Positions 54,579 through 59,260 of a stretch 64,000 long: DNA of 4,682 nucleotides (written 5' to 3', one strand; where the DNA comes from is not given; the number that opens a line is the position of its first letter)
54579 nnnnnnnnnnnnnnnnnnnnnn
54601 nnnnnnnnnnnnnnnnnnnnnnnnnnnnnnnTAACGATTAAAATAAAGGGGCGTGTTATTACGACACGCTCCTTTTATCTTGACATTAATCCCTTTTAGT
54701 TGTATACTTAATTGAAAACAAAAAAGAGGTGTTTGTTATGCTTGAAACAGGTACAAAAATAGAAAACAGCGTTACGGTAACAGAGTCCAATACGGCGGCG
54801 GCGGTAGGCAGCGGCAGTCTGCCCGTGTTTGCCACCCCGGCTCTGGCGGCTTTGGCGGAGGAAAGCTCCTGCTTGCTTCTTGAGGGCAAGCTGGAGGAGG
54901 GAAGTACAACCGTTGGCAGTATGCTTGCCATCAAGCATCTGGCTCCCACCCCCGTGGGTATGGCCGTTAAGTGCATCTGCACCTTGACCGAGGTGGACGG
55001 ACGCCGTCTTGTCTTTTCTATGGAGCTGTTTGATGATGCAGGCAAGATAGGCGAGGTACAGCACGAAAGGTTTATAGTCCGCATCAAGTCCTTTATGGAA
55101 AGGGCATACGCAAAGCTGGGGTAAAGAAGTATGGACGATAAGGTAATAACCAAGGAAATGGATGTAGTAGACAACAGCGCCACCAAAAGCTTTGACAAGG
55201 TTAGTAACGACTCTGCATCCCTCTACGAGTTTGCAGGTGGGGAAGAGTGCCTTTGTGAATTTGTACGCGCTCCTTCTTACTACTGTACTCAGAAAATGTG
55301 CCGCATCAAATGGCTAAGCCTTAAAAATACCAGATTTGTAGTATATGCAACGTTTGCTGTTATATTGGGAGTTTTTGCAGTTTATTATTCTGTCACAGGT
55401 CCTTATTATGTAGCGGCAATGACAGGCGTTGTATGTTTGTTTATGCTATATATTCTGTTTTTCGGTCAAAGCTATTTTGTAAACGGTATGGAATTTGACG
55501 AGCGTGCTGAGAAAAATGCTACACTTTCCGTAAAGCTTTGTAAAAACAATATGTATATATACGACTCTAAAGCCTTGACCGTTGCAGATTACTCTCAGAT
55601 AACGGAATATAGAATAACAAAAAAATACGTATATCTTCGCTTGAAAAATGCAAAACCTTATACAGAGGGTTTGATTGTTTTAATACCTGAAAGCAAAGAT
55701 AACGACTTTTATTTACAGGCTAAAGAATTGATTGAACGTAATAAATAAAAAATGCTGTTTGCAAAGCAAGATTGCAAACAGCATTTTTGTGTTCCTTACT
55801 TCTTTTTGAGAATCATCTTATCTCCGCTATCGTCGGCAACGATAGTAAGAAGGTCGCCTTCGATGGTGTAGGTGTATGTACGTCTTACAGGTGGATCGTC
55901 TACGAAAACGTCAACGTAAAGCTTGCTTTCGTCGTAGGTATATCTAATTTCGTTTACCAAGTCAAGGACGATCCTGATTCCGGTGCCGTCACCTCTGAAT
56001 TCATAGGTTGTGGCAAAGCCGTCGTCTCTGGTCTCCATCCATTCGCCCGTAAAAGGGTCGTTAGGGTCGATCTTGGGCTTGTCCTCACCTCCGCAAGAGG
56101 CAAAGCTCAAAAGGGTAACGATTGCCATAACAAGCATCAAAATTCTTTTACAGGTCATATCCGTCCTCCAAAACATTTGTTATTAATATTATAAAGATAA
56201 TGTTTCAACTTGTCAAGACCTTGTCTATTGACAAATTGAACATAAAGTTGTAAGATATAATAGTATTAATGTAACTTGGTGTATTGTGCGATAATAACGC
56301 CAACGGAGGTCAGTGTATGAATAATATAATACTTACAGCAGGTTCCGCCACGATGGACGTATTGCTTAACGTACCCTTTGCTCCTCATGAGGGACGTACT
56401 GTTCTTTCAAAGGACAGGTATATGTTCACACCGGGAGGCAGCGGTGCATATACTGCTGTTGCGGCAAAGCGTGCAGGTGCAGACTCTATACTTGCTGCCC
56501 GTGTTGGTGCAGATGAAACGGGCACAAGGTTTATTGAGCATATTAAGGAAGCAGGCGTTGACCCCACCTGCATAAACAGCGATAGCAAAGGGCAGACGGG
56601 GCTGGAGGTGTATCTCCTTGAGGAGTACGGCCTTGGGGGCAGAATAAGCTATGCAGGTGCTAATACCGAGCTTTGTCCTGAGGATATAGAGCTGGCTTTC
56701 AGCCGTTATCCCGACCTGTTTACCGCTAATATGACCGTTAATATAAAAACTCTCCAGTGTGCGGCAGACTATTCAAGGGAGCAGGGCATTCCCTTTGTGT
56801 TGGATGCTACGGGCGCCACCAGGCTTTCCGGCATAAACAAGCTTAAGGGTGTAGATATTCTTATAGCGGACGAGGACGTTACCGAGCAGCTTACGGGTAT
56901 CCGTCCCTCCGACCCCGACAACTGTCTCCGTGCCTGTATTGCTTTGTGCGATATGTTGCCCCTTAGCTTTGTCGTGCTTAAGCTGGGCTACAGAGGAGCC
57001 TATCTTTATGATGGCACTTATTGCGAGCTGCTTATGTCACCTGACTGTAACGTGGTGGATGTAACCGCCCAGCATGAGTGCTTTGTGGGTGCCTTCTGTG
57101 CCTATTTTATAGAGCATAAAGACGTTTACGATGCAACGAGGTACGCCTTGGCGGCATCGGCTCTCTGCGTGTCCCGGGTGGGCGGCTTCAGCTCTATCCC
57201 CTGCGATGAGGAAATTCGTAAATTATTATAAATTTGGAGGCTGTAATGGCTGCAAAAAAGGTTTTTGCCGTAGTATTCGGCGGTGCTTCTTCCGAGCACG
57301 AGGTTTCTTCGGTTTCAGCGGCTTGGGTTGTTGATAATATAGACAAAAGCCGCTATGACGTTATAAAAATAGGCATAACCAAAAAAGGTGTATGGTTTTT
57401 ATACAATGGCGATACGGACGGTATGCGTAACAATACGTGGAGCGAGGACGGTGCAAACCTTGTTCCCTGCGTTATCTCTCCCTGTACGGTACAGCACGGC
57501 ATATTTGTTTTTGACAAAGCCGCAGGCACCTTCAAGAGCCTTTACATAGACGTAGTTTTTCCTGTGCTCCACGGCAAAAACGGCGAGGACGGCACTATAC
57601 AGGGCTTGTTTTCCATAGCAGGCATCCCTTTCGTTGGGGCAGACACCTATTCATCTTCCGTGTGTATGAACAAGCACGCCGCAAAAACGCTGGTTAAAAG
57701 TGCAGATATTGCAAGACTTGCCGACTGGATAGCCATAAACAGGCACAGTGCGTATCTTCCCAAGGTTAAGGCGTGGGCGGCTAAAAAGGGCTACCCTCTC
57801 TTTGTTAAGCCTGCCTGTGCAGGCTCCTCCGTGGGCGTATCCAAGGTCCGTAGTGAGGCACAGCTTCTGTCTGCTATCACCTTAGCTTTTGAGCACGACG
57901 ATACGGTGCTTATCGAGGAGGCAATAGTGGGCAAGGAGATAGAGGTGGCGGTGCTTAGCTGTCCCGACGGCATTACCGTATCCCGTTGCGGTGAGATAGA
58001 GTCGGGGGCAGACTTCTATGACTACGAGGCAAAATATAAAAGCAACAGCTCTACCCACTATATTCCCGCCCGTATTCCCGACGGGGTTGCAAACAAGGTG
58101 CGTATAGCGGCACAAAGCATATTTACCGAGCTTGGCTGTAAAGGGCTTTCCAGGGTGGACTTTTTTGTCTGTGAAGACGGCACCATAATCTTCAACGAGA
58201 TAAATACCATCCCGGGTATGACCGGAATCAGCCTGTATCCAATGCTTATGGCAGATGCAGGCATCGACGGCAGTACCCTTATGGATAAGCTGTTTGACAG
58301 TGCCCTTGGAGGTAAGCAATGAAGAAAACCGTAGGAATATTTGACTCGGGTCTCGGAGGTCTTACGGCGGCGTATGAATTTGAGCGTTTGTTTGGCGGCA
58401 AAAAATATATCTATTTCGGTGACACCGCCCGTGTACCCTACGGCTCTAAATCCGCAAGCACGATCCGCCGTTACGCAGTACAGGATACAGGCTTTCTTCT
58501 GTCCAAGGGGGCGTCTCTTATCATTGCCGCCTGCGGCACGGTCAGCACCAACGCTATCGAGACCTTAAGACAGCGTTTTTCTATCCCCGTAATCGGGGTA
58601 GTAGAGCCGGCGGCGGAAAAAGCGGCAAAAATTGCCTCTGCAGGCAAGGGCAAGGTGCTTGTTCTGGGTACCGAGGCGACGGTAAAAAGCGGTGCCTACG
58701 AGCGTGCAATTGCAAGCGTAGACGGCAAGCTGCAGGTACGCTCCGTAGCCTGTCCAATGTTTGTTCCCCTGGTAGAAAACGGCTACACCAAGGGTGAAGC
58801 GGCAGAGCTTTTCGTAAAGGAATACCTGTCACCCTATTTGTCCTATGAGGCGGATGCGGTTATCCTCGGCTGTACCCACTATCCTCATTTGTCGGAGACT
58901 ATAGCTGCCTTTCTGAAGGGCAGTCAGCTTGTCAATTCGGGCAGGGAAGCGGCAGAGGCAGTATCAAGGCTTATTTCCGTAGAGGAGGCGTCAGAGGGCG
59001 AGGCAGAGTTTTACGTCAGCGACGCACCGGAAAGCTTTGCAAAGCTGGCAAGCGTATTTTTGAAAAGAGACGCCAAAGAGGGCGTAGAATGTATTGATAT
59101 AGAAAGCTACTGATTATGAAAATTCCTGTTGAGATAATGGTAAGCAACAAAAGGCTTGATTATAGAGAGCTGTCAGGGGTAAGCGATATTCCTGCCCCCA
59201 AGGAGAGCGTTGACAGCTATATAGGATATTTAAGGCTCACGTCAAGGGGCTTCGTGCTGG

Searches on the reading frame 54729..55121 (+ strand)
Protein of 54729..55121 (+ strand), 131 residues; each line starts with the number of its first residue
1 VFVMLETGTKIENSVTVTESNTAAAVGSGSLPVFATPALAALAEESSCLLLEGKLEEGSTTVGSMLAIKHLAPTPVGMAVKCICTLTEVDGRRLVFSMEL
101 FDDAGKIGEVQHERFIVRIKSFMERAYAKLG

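Call 20: search_protein_families(library=pfam, proteins=[window:54729-55121:+], max_evalue=0.001)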
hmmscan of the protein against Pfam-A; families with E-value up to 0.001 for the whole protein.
window:54729-55121:+ (131 aa): 2 families
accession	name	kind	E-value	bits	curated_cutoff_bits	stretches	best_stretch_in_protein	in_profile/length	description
PF22636.2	FlK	-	6.9e-35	119.7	27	1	17-118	1-101/103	Fluoroacetyl-CoA-specific thioesterase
PF03061.28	4HBT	-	4.4e-06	27.4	20.6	1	38-106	8-76/79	Thioesterase superfamily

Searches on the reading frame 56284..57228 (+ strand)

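Call 53: search_protein_families(library=pfam, proteins=[window:56284-57228:+], max_evalue=0.00001)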
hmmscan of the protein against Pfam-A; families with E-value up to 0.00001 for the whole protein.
window:56284-57228:+ (315 aa): 1 family
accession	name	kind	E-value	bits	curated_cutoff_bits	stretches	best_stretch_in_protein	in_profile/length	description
PF00294.29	PfkB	-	3.6e-28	99.2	25.8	1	18-305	6-299/302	pfkB family carbohydrate kinase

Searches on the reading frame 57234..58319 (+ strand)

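Call 53: search_protein_families(library=pfam, proteins=[window:57234-58319:+], max_evalue=0.00001)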
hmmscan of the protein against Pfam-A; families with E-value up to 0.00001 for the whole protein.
window:57234-58319:+ (362 aa): 4 families
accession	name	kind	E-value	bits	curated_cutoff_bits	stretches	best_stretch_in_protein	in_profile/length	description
PF07478.18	Dala_Dala_lig_C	-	4.2e-62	209.7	24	1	153-354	1-203/204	D-ala D-ala ligase C-terminus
PF01820.27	Dala_Dala_lig_N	-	6.1e-34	117.6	34.6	1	12-136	3-121/121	D-ala D-ala ligase N-terminus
PF02222.28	ATP-grasp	-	7e-11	42.5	27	1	162-327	10-163/179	ATP-grasp domain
PF02786.22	CPSase_L_D2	-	6.3e-08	32.8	19.8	1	177-325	29-178/211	Carbamoyl-phosphate synthase L chain, ATP binding domain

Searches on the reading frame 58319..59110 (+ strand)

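Call 53: search_protein_families(library=pfam, proteins=[window:58319-59110:+], max_evalue=0.00001)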
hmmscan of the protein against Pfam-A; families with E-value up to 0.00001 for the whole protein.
window:58319-59110:+ (264 aa): 1 family
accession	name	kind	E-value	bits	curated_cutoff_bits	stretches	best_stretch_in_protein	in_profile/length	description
PF01177.27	Asp_Glu_race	-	8.3e-21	75.2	31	1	30-214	30-210/211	Asp/Glu/Hydantoin racemase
